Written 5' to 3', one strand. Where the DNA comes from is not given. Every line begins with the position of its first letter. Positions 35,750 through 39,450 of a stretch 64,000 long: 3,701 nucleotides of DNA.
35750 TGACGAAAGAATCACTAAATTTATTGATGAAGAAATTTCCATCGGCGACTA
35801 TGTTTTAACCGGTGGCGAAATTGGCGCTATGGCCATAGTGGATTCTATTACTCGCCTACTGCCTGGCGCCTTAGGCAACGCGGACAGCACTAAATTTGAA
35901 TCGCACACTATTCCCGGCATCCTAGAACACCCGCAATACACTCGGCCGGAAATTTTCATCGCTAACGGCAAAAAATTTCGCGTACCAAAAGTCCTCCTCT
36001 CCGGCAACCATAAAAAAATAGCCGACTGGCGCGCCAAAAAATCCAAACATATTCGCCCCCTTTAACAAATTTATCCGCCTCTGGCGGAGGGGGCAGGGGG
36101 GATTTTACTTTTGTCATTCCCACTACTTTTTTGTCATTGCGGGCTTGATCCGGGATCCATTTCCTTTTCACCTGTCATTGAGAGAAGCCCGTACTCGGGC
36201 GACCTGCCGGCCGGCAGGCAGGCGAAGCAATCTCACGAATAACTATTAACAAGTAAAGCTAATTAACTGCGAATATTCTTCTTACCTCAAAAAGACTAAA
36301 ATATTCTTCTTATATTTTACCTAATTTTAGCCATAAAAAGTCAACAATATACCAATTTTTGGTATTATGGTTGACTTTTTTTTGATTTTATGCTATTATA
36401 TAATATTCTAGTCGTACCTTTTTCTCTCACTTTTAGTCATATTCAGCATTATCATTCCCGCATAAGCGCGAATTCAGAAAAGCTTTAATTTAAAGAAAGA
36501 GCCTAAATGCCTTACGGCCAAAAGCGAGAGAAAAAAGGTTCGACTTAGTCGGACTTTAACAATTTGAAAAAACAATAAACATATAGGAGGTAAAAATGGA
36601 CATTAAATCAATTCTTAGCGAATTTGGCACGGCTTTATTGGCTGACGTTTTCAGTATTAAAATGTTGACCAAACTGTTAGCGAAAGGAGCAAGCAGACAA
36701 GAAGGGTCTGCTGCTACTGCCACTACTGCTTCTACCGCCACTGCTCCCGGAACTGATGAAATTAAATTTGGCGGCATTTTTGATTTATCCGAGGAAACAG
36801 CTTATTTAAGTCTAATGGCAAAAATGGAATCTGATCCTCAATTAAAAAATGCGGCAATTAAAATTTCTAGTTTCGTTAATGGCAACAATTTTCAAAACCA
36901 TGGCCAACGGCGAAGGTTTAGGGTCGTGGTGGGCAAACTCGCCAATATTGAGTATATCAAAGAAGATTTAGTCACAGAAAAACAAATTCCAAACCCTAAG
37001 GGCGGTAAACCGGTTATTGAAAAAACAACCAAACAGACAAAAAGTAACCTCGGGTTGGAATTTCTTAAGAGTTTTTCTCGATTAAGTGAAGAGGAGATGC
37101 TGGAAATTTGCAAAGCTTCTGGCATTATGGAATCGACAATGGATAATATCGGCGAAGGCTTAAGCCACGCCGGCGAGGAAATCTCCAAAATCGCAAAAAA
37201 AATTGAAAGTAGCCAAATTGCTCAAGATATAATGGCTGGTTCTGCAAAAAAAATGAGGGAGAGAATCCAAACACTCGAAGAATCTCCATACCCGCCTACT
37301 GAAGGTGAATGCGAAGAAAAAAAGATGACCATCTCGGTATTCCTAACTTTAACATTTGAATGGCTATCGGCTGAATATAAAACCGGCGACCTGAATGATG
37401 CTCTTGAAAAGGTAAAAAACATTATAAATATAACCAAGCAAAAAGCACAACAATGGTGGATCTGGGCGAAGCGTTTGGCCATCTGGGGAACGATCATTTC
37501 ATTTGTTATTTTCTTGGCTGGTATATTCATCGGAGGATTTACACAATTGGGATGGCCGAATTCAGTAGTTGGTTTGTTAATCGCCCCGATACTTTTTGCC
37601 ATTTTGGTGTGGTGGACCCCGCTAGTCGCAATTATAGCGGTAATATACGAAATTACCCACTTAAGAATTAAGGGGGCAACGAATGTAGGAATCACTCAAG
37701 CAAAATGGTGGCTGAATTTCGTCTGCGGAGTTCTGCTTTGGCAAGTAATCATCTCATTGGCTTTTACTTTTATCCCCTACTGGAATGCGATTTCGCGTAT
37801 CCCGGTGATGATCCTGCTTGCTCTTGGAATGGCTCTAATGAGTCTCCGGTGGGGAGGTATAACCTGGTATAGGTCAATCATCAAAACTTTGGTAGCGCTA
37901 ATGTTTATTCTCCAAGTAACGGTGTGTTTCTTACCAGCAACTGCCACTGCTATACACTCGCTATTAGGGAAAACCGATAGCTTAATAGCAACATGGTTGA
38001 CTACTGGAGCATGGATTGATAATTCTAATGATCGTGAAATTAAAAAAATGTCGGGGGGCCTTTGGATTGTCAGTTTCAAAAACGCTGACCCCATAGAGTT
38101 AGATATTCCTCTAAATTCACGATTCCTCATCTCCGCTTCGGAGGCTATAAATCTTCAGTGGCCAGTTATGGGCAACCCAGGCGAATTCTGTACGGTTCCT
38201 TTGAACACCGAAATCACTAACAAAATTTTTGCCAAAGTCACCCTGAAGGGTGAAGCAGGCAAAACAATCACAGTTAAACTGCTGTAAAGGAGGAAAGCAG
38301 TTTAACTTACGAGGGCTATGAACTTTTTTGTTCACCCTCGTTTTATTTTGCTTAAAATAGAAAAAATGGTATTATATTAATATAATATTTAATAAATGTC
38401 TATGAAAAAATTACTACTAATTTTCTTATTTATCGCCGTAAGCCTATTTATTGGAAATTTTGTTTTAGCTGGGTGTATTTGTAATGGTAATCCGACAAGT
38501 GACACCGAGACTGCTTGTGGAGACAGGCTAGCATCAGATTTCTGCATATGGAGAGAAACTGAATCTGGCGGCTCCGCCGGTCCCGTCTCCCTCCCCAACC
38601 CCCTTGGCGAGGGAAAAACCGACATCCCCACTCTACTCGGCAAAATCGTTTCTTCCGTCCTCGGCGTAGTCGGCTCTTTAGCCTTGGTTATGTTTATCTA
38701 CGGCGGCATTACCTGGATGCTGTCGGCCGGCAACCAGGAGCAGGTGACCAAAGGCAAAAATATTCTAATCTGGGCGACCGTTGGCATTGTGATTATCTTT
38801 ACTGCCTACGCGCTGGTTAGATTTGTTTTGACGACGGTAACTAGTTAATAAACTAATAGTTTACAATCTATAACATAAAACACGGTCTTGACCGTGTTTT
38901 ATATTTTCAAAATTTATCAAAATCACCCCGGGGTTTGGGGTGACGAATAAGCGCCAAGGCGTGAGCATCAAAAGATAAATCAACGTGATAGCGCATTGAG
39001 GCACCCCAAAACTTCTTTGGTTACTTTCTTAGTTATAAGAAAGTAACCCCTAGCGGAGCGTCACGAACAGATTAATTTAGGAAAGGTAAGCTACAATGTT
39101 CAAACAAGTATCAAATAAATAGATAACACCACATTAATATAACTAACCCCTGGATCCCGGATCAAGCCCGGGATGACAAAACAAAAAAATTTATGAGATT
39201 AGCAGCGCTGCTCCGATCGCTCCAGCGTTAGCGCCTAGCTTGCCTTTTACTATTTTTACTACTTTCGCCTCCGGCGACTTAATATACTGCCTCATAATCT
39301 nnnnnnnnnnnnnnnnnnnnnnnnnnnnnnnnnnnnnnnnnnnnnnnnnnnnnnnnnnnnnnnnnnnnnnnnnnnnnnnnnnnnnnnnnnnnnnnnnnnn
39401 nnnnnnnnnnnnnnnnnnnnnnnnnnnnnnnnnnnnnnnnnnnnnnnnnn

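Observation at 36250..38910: Codon-atypical island: 563-aa polytopic membrane protein plus a pilin gene, insulated by terminators and repeat clusters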

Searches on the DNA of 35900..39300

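Call 57: search_rna_families(source=window, start=35900, end=39300, threshold=evalue, max_evalue=1)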
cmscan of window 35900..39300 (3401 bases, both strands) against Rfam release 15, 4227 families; matches with E-value up to 1: 0.
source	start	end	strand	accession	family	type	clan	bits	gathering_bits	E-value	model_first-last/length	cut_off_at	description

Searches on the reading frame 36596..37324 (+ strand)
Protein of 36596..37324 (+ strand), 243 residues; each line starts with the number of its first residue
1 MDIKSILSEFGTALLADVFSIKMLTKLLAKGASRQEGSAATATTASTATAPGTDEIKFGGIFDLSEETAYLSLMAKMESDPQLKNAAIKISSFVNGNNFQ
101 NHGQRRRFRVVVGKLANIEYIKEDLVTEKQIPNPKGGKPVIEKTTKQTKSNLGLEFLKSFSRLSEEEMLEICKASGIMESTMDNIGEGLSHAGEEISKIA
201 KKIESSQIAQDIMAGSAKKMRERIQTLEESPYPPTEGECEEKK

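Call 43: find_homologous_proteins(query=window:36596-37324:+, max_evalue=0.001)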
Query window:36596-37324:+ (243 aa): 10 proteins with E <= 0.001 among 608 candidates.
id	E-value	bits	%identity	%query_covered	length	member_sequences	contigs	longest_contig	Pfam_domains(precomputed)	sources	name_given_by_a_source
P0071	4.8e-105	368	79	94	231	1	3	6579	-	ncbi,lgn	-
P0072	6.1e-71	257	56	95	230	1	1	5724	-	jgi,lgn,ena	-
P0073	6.3e-70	253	58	87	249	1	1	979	-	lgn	-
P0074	3.7e-63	231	53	93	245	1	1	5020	-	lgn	-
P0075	2.8e-61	225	56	94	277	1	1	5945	-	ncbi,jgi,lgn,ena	ncbi:MAG: hypothetical protein WC349_05035 [Patescibacteria group bacterium]|jgi:hypothetical protei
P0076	2.0e-53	199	49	93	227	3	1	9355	-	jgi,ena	-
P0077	1.3e-47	180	46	93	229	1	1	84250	-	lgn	-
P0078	1.9e-46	177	43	92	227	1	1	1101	-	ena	-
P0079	2.7e-46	176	43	93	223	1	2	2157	-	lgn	-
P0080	1.7e-43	167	42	93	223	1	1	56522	-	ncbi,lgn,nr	ncbi:MAG: hypothetical protein Q8N21_04555 [bacterium]|nr:hypothetical protein [bacterium]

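Call 70: search_solved_structures(query=A6, max_evalue=10)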
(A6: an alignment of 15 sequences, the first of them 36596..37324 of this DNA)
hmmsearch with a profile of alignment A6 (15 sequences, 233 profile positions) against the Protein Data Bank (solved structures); distinct sequences matched with E-value up to 10: 32.
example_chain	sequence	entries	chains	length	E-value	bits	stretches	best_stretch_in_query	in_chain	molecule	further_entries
8grq_D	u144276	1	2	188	0.0024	20.4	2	168-197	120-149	H2B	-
7swy_D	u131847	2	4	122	0.057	15.9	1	129-197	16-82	Histone H2B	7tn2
9k3z_D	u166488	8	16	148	0.058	15.8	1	137-201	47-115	Histone H2B.1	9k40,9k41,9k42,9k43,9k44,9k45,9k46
6m2m_D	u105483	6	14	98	0.06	15.8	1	169-203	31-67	Histone H2B.1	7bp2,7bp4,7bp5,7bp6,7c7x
2hio_B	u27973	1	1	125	0.12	14.8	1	129-197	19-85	PROTEIN (HISTONE H2B)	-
8kcb_D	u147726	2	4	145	0.12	14.8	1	138-201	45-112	Histone H2B.10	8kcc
1eqz_B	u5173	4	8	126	0.12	14.8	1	129-197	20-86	PROTEIN (HISTONE H2B) | HISTONE H2B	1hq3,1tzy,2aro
7ux9_C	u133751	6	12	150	0.14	14.5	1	168-201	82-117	Histone H2B | Histone H2B.6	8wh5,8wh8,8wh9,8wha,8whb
9gmr_D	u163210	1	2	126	0.15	14.5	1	127-197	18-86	Histone H2B type 1-J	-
8j90_D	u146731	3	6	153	0.19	14.1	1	167-201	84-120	HTB9 | Histone H2B.6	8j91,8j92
6jr1_D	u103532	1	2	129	0.24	13.8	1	129-208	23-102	Histone H2B type 1-J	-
1u35_D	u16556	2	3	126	0.25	13.8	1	128-198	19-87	histone 3, H2ba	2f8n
5b1l_D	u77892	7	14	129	0.26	13.7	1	128-198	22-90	Histone H2B type 3-A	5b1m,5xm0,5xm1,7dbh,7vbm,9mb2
6jr0_D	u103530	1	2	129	0.28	13.6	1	129-203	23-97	Histone H2B type 1-J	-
3x1u_D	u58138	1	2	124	0.28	13.6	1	126-197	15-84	Histone H2B type 1-B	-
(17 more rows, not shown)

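Call 71: search_protein_families(library=pfam, alignment_id=A6, max_evalue=0.1)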
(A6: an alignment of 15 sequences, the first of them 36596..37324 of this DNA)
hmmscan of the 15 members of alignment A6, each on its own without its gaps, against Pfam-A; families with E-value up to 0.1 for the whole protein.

A. member 1, window:36596-37324:+ (243 aa): 1 family
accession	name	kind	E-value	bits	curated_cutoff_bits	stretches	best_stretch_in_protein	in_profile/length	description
PF06667.17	PspB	-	0.074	13.5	25.6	0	213-229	46-62/73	Phage shock protein B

B. families by the number of members that match (of 15 scanned): 11 families
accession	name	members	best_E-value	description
PF24144.1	Phage_tudor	1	0.0014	Phage tudor domain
PF25101.1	Spectrin_7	1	0.012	Animal spectrin repeats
PF07464.16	ApoLp-III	1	0.015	Apolipophorin-III precursor (apoLp-III)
PF09660.15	DUF2397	1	0.025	Protein of unknown function (DUF2397)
PF01346.23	FKBP_N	1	0.042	Domain amino terminal to FKBP-type peptidyl-prolyl isomerase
PF06350.17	HSL_N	1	0.068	Hormone-sensitive lipase (HSL) N-terminus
PF06667.17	PspB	1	0.074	Phage shock protein B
PF12059.13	DUF3540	1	0.076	Protein of unknown function (DUF3540)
PF08822.17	DUF1804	1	0.08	Protein of unknown function (DUF1804)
PF06419.17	COG6_N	1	0.087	Conserved oligomeric complex COG6, N-terminal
PF14942.11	Muted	1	0.092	Organelle biogenesis, Muted-like protein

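Call 109: search_protein_families(library=padloc, proteins=[window:36596-37324:+], max_evalue=0.1)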
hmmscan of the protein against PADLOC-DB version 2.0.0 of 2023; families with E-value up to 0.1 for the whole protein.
window:36596-37324:+ (243 aa): 0 families
